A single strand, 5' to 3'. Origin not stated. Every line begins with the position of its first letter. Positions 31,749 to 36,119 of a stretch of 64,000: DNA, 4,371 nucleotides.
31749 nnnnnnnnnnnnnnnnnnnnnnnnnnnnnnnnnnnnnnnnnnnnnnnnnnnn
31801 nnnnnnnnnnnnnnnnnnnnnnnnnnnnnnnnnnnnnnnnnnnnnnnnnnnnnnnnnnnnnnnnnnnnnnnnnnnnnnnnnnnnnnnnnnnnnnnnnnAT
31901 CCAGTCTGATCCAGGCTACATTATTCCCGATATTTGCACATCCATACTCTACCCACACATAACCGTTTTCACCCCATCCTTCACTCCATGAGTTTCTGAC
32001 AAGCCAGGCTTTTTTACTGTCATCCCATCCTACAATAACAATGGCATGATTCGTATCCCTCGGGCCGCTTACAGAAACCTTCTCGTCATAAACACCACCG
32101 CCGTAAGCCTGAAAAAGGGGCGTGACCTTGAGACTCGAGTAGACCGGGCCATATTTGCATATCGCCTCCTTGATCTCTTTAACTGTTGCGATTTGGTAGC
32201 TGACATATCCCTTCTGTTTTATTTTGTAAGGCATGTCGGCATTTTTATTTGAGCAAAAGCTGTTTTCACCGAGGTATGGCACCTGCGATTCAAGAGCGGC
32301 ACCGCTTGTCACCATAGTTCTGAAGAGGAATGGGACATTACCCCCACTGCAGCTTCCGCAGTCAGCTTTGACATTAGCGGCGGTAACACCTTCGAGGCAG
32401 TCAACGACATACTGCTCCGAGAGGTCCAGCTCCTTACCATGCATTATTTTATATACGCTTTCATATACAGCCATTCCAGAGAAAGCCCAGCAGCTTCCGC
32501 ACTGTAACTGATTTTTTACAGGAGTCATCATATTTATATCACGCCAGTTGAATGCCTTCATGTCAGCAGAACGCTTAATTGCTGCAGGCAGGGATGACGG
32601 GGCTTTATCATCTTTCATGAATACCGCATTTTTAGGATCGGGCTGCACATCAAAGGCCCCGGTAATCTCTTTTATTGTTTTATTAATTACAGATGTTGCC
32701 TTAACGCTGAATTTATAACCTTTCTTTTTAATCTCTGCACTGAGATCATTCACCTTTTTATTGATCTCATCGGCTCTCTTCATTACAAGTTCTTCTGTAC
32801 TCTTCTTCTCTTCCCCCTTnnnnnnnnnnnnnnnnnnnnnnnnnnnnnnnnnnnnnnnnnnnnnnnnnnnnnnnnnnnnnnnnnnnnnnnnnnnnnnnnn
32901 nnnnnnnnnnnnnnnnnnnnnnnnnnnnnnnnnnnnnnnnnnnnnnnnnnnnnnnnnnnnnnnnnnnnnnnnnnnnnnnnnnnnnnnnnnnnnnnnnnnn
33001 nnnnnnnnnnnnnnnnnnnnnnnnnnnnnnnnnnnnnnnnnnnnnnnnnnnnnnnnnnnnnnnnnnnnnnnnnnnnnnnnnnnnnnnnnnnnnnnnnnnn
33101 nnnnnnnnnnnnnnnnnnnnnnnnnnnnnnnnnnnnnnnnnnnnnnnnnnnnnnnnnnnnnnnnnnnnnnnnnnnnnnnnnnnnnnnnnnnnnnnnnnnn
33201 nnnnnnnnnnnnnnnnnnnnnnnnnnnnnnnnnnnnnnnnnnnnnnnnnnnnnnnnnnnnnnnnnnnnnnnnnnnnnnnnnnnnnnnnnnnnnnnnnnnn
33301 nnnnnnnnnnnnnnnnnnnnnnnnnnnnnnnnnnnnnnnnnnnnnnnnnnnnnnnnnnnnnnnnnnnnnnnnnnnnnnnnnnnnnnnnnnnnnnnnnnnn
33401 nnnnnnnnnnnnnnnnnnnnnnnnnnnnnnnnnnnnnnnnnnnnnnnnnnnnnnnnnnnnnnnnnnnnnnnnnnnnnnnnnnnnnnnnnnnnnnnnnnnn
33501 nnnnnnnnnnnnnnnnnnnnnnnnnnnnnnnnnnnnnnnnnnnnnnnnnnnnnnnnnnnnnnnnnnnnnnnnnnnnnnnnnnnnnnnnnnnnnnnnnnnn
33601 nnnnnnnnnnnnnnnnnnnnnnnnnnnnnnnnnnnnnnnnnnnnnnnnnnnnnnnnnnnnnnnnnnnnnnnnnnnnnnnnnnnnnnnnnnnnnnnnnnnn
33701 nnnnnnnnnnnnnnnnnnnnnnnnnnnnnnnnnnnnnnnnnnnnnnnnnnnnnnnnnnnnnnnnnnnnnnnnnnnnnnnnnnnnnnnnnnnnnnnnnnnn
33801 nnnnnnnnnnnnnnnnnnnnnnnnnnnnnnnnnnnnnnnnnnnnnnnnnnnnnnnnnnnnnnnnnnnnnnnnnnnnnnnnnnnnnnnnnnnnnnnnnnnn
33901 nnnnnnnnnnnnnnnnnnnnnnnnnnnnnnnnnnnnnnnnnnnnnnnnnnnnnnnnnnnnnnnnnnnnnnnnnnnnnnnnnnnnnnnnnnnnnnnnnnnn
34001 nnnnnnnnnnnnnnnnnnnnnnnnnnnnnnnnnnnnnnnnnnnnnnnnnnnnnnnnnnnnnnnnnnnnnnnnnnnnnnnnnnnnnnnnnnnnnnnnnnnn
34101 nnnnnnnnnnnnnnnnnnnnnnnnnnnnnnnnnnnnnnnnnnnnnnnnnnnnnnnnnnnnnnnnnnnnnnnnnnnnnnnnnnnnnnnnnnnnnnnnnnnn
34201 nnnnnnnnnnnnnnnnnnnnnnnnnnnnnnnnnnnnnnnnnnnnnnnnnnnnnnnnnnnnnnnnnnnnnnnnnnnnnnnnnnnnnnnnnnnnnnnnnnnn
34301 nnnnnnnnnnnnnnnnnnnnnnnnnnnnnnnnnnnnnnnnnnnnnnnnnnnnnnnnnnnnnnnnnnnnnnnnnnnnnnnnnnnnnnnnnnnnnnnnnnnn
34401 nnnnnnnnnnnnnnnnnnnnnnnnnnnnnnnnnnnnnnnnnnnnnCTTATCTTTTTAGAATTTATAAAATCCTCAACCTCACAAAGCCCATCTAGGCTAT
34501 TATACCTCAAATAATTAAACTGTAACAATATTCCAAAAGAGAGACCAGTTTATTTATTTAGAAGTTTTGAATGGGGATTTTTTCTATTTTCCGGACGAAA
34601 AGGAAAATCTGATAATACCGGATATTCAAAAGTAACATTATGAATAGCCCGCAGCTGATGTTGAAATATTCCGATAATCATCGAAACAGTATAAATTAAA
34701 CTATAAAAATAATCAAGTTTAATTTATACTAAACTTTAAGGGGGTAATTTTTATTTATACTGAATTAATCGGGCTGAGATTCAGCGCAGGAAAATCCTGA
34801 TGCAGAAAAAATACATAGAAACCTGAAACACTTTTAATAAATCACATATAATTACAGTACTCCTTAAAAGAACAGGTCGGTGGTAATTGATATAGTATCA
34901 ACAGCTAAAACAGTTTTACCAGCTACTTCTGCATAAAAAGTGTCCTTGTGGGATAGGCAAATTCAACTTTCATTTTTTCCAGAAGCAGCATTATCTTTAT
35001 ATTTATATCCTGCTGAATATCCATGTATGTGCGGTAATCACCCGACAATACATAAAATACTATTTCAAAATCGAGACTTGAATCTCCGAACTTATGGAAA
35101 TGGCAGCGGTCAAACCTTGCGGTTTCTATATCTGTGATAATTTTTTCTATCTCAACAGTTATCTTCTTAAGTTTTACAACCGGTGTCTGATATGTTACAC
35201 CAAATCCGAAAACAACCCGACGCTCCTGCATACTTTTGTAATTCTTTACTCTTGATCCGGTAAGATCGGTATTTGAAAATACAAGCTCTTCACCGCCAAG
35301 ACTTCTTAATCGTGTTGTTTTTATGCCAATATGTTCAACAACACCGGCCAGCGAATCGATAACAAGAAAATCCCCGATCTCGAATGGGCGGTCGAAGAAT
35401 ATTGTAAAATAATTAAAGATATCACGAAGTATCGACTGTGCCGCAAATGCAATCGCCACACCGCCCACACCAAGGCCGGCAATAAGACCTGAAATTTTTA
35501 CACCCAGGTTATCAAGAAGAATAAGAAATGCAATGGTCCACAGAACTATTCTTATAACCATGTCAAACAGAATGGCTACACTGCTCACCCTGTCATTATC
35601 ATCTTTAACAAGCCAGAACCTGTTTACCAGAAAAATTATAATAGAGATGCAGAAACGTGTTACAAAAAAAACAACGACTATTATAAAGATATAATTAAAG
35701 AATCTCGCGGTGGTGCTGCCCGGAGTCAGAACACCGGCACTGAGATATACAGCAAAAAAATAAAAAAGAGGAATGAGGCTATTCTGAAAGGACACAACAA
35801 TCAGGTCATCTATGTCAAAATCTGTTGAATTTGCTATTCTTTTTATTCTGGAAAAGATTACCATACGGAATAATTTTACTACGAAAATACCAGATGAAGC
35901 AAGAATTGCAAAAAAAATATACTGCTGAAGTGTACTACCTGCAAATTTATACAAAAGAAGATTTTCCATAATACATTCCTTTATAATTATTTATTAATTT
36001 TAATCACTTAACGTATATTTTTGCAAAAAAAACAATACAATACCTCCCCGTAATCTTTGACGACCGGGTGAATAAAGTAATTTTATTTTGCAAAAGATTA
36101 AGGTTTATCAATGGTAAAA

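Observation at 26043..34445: Array of five secreted GxWDxPG beta-trefoil proteins carrying interchangeable effector domains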

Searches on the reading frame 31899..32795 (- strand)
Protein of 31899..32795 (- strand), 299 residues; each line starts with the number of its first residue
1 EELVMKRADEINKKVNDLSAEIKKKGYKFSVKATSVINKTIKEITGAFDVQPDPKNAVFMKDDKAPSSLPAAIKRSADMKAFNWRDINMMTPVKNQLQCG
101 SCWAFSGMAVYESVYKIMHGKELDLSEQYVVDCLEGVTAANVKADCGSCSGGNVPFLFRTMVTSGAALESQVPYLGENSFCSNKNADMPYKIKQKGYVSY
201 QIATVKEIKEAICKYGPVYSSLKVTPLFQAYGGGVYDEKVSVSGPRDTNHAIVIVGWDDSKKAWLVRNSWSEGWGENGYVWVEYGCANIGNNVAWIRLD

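Call 64: search_solved_structures(query=window:31899-32795:-, max_evalue=1e-10, show_alignments=1)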
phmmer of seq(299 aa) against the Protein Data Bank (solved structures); distinct sequences matched with E-value up to 1e-10: 154 (the best 60 are shown).
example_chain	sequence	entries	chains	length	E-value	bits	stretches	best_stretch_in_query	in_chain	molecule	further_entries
6bki_A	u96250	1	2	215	4.4e-30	108.2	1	82-282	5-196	Cathepsin K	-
8v57_A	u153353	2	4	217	5.3e-30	108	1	82-282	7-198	Cathepsin K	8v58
5t6u_A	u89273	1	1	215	5.5e-30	107.9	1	82-282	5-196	Cathepsin K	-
5jt8_A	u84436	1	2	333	9.7e-30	107.1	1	56-292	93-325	Blo t 1 allergen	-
9hjy_A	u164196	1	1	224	1.2e-29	106.8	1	82-283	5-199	Late digestive cathepsin L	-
3h7d_A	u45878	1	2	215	2.9e-29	105.5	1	82-282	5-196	Cathepsin K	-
2f7d_A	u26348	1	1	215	8.5e-29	104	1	82-283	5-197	Cathepsin K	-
6mis_A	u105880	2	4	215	1.3e-28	103.4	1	81-282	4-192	Ananain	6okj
6y6l_A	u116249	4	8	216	1.3e-28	103.4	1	81-282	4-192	Ananain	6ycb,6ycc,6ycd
1u9v_A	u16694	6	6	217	1.5e-28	103.2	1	82-283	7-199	Cathepsin K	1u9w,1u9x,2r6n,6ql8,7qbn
9g6a_A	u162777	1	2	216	1.8e-28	102.9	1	82-283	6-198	Cathepsin K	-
6qlm_A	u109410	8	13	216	1.9e-28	102.9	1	83-283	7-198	Cathepsin K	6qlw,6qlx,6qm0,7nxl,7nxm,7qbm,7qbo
1atk_A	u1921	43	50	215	2.1e-28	102.7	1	83-283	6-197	CATHEPSIN K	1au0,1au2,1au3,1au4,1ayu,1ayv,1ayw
1snk_A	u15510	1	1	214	2.6e-28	102.4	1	83-283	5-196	Cathepsin K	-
3ovz_A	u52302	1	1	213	2.8e-28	102.3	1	83-283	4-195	Cathepsin K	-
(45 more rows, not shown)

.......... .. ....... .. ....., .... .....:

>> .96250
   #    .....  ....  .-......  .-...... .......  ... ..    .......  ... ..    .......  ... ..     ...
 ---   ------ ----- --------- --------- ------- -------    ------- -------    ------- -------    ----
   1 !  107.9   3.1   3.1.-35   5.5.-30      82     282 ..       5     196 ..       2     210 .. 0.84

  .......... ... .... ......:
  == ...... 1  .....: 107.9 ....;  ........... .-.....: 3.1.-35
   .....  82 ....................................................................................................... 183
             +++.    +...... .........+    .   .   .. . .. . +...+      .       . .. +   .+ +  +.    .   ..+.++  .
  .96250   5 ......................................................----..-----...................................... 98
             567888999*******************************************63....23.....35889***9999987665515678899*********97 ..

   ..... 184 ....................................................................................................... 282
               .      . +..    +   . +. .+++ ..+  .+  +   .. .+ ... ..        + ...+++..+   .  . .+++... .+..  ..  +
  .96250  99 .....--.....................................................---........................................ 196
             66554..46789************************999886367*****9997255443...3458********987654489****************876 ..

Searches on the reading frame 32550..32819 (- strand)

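Call 73: search_protein_families(library=pfam, proteins=[window:32550-32819:-], max_evalue=10)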
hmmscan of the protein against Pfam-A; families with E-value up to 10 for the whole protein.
seq(90 aa): 2 families
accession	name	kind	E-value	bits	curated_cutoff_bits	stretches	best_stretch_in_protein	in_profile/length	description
PF18977.5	DUF5713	-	0.0017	19.2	27.3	1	7-66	42-102/107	Family of unknown function (DUF5713)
PF04210.18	MtrG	-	0.18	12.2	27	1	12-33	15-36/64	Tetrahydromethanopterin S-methyltransferase, subunit G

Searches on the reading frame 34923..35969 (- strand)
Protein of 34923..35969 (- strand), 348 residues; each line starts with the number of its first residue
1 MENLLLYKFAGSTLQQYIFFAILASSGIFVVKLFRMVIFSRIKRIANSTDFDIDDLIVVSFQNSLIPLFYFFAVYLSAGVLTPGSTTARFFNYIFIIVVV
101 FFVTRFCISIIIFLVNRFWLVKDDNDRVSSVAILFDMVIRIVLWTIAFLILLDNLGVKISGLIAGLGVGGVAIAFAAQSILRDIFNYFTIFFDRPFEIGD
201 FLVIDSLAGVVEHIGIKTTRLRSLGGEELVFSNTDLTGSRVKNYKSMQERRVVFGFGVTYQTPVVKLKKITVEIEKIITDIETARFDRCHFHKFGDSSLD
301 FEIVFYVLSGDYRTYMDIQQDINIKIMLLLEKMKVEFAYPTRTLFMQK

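Call 13: search_protein_families(library=pfam, proteins=[window:34923-35969:-], max_evalue=0.001)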
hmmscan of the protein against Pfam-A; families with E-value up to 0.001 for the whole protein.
window:34923-35969:- (348 aa): 3 families
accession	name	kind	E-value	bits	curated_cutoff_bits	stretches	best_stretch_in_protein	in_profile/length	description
PF00924.24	MS_channel_2nd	-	3.1e-14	53.3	20.2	1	180-245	2-67/68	Mechanosensitive ion channel, beta-domain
PF21082.3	MS_channel_3rd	-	2.5e-12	47.5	21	1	252-337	1-88/88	Mechanosensitive ion channel MscS, C-terminal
PF21088.3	MS_channel_1st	-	1e-09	38.6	23.1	1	138-178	2-42/42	Mechanosensitive ion channel, transmembrane helices 2/3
